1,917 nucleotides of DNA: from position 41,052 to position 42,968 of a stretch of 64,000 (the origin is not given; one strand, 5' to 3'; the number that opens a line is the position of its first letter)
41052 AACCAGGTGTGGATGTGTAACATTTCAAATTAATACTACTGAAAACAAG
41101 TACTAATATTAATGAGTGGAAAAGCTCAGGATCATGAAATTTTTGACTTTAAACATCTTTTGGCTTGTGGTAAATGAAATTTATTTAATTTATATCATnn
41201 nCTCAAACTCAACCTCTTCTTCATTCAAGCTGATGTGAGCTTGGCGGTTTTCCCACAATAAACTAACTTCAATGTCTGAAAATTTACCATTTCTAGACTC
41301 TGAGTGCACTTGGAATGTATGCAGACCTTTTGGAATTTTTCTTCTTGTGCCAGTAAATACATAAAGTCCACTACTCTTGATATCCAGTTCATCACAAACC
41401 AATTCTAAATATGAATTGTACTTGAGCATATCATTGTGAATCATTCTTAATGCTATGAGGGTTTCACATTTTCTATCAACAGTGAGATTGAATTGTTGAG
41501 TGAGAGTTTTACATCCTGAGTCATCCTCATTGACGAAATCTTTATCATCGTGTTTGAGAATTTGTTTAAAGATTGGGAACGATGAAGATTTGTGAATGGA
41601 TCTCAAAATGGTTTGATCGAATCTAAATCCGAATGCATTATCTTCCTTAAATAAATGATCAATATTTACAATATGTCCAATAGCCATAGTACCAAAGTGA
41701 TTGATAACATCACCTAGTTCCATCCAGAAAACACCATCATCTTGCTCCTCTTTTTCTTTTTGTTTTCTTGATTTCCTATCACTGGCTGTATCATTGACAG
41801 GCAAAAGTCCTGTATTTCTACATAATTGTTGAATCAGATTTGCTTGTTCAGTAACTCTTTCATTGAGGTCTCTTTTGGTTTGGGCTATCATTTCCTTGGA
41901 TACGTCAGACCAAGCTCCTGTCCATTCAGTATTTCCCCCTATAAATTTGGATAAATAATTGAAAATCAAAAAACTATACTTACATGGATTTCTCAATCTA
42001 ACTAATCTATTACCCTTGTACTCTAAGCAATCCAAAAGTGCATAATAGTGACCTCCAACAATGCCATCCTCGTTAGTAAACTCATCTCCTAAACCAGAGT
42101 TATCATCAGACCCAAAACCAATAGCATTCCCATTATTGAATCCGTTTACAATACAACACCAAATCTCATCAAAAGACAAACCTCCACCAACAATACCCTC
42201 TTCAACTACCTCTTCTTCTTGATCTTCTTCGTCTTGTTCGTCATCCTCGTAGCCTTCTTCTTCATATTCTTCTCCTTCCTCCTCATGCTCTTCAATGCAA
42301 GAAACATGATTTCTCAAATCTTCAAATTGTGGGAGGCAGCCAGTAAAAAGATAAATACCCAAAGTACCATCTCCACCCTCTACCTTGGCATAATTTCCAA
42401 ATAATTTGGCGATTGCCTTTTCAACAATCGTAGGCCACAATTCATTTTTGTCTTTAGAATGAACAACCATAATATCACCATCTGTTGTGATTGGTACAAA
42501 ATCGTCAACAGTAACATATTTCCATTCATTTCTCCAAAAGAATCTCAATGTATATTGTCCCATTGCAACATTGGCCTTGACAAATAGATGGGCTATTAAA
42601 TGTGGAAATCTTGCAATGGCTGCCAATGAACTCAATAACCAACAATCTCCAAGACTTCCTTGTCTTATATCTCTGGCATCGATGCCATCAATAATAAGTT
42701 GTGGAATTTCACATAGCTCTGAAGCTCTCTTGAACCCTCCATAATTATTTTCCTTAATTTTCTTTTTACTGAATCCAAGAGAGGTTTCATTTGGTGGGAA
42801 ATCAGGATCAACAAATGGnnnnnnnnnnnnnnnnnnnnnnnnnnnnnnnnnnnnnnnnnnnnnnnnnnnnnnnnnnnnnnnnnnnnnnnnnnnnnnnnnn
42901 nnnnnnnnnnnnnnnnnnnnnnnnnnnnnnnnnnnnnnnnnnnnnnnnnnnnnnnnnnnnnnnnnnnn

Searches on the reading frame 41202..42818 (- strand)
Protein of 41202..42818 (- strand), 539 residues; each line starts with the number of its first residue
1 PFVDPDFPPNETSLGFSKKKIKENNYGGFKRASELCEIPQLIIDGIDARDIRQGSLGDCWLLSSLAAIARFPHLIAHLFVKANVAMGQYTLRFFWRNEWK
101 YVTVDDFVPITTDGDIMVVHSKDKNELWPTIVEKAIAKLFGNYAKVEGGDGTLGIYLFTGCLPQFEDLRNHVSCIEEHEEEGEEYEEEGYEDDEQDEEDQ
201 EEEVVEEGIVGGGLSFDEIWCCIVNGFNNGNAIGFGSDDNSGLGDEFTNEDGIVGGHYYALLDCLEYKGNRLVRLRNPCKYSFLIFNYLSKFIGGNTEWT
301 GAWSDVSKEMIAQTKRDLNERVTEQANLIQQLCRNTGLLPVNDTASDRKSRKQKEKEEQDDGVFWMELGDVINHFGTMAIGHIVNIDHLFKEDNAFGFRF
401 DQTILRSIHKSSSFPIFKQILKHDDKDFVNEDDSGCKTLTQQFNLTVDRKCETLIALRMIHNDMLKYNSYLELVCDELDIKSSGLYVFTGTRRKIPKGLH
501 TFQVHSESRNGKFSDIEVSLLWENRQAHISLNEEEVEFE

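Call 32: find_homologous_proteins(query=window:41202-42818:-, max_evalue=1e-20)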
Query window:41202-42818:- (539 aa): 192 proteins with E <= 1e-20 among 8000 candidates; the best 120 are listed.
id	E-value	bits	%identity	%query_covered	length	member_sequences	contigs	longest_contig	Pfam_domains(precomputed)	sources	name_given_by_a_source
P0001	0.0e+0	1258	100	100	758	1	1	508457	PF00648.28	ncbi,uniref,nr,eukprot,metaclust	ncbi:peptidase C2, calpain [Naegleria gruberi]|uniref:Peptidase C2, calpain n=1 Tax=Naegleria gruber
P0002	9.3e-233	792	65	100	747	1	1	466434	PF00648.28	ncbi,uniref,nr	ncbi:hypothetical protein C9374_008561 [Naegleria lovaniensis]|uniref:Calpain catalytic domain-conta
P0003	2.6e-205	701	58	99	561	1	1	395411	PF00648.28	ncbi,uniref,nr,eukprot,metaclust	ncbi:calcium-dependent cytoplasmic cysteine proteinase [Naegleria gruberi]|uniref:Calcium-dependent 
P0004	2.7e-33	134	29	72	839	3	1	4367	PF01067.29,PF00648.28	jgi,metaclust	metaclust:\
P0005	9.8e-30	122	27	71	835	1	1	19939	PF13405.13,PF13499.13,PF13833.13,PF01067.29,PF00648.28,PF13202.13,PF00036.39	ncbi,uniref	ncbi:calpain 2, (m II) large subunit [Cichlidogyrus casuarinus]|uniref:Calpain 2, (M II) large subun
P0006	3.1e-29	120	32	58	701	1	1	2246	PF13405.13,PF13499.13,PF01067.29,PF00648.28,PF00036.39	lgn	-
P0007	3.3e-28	117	30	71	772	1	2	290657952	PF21875.3,PF13405.13,PF13499.13,PF13833.13,PF01067.29,PF00648.28,PF13202.13,PF00036.39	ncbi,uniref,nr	ncbi:calpain-3 isoform 2-T2 [Molossus nigricans]|uniref:calpain-3 isoform X2 n=1 Tax=Molossus moloss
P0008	6.0e-28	116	28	73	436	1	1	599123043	PF01067.29,PF00648.28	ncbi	ncbi:LOW QUALITY PROTEIN: calpain-8 [Rhynchocyon petersi]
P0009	2.6e-27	114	28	68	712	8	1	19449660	PF13405.13,PF13499.13,PF01067.29,PF00648.28,PF00036.39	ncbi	ncbi:calpain-1 catalytic subunit-like [Spinachia spinachia]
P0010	1.8e-26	111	27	73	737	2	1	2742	PF26741.1,PF00648.28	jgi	-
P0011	3.3e-26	110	27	71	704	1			PF13405.13,PF13499.13,PF13833.13,PF01067.29,PF00648.28,PF13202.13,PF00036.39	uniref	uniref:Calpain-1 catalytic subunit n=1 Tax=Echeneis naucrates TaxID=173247 RepID=A0A665WYQ3_ECHNA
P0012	4.4e-26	110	29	71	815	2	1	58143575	PF21875.3,PF13405.13,PF16648.11,PF13499.13,PF13833.13,PF01067.29,PF00648.28,PF13202.13,PF00036.39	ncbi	ncbi:calpain-3 [Eudromia elegans]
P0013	5.4e-26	109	38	31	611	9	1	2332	PF01067.29,PF00648.28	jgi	-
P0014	5.6e-26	109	29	71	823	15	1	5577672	PF21875.3,PF13405.13,PF16648.11,PF13499.13,PF13833.13,PF01067.29,PF00648.28,PF13202.13,PF00036.39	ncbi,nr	ncbi:CAN3 protein, partial [Nothoprocta ornata]|nr:CAN3 protein [Nothoprocta ornata]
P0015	5.9e-26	109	29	71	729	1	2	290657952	PF21875.3,PF13405.13,PF13499.13,PF13833.13,PF01067.29,PF00648.28,PF13202.13,PF00036.39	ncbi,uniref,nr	ncbi:calpain-3 isoform 3-T3 [Molossus nigricans]|uniref:Calpain-3 n=1 Tax=Molossus molossus TaxID=27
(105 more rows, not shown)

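Call 34: find_encoding_contigs(protein=P0002, flank=10000, max_places=3)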
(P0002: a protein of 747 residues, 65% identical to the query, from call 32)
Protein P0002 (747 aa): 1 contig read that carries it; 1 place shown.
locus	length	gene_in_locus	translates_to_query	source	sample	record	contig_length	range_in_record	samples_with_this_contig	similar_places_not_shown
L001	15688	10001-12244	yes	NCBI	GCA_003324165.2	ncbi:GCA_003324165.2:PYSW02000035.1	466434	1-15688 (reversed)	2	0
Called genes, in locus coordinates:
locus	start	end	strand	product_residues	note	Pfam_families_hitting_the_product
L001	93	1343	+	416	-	PF00168:C2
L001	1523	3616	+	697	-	-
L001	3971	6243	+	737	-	PF00175:NAD_binding_1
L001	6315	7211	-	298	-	-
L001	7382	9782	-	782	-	PF00512:HisKA, PF02518:HATPase_c, PF00072:Response_reg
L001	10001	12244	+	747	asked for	PF00648:Peptidase_C2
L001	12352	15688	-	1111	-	PF01436:NHL (weak), PF23301:EGF_PEAR1L (faint), PF00008:EGF (faint), PF25021:TEN_NHL (weak), PF07974:EGF_2 (weak), PF23106:EGF_Teneurin, PF25024:EGF_TEN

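Call 35: find_encoding_contigs(protein=P0001, flank=6000, max_places=2)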
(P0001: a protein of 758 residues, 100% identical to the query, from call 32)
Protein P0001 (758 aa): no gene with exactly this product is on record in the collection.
